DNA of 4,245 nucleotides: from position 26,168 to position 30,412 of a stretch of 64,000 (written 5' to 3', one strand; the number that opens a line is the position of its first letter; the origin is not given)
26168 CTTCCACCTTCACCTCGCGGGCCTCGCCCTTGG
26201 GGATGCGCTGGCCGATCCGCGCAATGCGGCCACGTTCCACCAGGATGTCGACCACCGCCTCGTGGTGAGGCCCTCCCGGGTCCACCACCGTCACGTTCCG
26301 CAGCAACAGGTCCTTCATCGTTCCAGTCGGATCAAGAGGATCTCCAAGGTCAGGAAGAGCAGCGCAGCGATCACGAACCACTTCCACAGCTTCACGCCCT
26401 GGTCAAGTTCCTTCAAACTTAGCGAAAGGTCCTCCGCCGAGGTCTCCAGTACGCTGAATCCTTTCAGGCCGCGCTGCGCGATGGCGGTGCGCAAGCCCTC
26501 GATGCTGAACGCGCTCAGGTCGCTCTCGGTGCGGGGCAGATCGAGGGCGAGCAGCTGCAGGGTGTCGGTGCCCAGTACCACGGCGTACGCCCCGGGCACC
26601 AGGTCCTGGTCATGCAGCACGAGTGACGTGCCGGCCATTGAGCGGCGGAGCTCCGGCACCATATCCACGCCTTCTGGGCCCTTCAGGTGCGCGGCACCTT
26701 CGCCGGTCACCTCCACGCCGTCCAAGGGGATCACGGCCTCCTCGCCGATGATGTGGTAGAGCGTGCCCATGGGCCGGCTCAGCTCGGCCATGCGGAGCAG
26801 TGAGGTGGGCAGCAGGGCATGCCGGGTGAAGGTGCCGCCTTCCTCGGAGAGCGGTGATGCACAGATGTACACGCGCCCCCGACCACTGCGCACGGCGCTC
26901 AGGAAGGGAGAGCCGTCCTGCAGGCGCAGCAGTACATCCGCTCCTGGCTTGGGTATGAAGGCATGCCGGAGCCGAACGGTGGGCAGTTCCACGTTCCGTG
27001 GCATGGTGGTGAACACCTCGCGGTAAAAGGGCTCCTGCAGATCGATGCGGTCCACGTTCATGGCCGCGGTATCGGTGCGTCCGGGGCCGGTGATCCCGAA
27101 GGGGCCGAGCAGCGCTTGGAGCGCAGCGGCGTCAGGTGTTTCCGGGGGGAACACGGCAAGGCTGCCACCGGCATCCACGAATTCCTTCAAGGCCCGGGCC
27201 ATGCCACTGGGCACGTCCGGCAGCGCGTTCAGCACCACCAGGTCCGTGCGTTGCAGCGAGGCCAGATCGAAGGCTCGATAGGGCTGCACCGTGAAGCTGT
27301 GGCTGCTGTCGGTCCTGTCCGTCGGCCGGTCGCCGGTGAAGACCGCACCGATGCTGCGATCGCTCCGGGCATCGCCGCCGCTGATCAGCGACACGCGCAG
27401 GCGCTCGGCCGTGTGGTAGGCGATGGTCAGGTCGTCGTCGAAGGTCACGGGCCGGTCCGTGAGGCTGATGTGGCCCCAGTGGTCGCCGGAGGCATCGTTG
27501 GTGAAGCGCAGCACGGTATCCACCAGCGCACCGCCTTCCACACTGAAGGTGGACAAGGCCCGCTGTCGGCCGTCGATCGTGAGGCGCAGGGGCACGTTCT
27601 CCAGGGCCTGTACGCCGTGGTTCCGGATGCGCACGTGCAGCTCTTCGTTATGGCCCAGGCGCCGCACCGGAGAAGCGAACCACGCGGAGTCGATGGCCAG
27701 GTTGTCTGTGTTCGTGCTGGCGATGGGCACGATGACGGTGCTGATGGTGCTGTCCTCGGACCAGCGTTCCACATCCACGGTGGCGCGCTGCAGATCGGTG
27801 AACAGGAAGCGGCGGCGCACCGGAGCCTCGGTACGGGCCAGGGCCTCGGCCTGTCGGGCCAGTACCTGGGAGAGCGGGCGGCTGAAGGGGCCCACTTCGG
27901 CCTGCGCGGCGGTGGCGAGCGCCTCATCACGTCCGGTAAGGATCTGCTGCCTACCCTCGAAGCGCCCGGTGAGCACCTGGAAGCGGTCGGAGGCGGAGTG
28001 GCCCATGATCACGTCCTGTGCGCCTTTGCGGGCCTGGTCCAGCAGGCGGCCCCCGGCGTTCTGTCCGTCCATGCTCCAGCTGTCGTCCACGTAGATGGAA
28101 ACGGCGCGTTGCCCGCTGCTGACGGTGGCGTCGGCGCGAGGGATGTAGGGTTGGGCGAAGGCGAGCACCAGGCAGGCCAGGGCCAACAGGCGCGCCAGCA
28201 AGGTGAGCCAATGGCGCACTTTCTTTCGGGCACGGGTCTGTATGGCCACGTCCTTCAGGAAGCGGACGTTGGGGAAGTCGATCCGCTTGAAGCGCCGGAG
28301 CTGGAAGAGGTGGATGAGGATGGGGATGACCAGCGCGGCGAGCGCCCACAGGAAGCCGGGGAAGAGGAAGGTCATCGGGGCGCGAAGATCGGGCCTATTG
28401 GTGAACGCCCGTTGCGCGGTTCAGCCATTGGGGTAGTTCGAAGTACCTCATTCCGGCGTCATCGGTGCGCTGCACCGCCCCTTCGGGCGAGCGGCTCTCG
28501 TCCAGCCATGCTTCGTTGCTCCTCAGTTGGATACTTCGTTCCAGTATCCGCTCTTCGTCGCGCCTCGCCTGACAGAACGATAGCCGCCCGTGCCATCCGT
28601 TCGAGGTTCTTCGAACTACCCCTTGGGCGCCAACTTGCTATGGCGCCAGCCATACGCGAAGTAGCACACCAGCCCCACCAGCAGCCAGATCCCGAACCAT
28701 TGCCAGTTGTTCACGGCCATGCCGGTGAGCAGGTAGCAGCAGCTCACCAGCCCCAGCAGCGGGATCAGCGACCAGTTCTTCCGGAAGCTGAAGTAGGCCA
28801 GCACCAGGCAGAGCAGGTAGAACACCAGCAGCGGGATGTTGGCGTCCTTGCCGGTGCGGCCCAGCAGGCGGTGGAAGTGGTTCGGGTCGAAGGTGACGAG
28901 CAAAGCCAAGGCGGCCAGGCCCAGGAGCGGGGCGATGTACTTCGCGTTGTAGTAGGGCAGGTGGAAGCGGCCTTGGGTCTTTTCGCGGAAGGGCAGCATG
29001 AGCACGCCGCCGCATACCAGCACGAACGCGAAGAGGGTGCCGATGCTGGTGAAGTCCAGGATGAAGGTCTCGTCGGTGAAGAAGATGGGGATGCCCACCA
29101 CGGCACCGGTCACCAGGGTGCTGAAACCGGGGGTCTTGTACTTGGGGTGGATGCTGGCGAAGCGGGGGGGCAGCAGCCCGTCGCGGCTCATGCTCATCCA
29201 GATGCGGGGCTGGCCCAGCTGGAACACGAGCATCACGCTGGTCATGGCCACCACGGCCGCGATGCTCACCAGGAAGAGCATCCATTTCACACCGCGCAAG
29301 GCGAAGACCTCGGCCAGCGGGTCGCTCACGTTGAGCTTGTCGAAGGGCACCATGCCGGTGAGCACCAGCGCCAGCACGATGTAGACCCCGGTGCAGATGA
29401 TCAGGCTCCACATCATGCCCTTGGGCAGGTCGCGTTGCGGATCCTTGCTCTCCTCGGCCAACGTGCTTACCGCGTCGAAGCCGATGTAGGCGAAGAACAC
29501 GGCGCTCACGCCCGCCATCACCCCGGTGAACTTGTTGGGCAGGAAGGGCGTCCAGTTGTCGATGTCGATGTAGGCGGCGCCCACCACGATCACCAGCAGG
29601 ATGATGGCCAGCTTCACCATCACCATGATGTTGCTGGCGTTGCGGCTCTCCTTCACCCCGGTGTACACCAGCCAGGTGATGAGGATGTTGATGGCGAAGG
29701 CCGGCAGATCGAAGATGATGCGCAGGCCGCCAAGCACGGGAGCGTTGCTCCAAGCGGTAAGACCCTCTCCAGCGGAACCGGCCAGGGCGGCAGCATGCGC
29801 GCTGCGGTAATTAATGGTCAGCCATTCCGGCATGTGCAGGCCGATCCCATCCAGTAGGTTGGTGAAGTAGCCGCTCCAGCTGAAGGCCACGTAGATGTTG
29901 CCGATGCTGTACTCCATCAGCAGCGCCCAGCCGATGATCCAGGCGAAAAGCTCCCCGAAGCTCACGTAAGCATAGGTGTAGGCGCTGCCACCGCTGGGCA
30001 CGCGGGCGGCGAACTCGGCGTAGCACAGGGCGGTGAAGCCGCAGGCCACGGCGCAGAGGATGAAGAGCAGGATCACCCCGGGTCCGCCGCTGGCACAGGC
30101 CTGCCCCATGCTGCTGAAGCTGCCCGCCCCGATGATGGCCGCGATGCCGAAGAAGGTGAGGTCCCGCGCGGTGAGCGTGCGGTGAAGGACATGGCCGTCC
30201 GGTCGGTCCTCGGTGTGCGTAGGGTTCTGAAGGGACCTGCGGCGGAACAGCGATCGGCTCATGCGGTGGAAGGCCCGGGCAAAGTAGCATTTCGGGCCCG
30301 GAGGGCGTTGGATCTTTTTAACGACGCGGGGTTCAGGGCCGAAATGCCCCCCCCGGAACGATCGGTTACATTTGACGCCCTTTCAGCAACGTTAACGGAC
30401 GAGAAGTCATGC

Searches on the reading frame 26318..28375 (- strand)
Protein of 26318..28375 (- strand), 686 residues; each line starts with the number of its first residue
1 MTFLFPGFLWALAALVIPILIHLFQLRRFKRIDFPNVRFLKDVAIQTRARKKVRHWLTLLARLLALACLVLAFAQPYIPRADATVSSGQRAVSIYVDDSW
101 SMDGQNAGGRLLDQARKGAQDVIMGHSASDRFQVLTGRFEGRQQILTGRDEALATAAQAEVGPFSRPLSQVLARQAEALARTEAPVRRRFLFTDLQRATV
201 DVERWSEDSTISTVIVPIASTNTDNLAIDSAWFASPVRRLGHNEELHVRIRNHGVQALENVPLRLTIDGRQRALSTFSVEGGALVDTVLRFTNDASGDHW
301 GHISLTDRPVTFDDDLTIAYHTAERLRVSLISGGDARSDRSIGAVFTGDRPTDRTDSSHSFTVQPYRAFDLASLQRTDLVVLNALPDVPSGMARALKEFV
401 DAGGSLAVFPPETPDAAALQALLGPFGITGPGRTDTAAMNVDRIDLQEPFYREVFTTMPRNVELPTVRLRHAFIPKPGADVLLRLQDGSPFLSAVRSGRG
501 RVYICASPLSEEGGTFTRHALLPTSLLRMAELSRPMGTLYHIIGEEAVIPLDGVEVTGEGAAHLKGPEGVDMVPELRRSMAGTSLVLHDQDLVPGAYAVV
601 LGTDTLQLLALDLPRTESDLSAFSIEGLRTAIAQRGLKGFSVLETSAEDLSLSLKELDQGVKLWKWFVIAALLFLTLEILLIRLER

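Call 22: search_protein_families(library=ncbifam, proteins=[window:26318-28375:-], max_evalue=0.001)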
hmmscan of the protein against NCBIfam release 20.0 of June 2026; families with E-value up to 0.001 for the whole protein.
window:26318-28375:- (686 aa): 1 family
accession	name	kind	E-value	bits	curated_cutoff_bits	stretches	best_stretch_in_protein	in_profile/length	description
TIGR02226.1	two_anch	domain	5.8e-19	68.1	23.05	1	1-80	1-80/82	N-terminal double-transmembrane domain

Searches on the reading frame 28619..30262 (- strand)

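Call 22: search_protein_families(library=ncbifam, proteins=[window:28619-30262:-], max_evalue=0.001)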
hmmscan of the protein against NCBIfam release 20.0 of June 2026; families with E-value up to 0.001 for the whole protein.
window:28619-30262:- (548 aa): 27 families (the best 25 are shown)
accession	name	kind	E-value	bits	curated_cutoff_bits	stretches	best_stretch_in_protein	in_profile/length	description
NF053761.1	BrChAATpBcaP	equivalog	1.1e-139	466.5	690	2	5-440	1-413/460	branched-chain amino acid transporter BcaP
TIGR00909.1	2A0306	subfamily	7.1e-105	351.4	556.8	1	26-447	1-396/429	amino acid transporter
TIGR00906.1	2A0303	subfamily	1.6e-93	314.2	681.7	2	3-427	11-430/602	cationic amino acid transport permease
NF008466.1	PRK11357.1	equivalog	1.1e-25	90.5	800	1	190-438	133-391/446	fructoselysine/psicoselysine transporter FrlA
TIGR00911.1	2A0308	subfamily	7e-24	84.2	701.8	2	193-428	178-421/505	L-type amino acid transporter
TIGR00908.1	2A0305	equivalog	2.4e-21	76.1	381.75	2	198-453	135-398/442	ethanolamine permease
TIGR01773.1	GABAperm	equivalog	5e-16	58.5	678.1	2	25-114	9-98/452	GABA permease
NF011623.0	PRK15049.1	equivalog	2.5e-14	53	773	2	26-124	26-124/499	L-asparagine permease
NF008245.0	PRK11021.1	equivalog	8e-14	51.5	284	1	194-381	129-319/419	L-methionine/branched-chain amino acid transporter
NF007876.0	PRK10580.1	equivalog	1.5e-13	50.4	736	2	25-123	6-104/457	proline-specific permease ProY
NF008272.0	PRK11049.1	equivalog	5e-12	45.5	732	1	228-417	194-389/470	D-serine/D-alanine/glycine transporter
TIGR03428.1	ureacarb_perm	hypoth_equivalog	5.2e-11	42.1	740.45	1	49-394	35-364/475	permease, urea carboxylase system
NF007566.0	PRK10197.1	equivalog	8.8e-11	41.2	871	1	23-114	7-98/466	GABA permease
NF008094.0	PRK10836.1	subfamily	9.1e-11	41.2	735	1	21-120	8-108/489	amino acid permease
TIGR00913.1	2A0310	subfamily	4.3e-10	38.9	578.7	1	28-421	2-388/480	amino acid permease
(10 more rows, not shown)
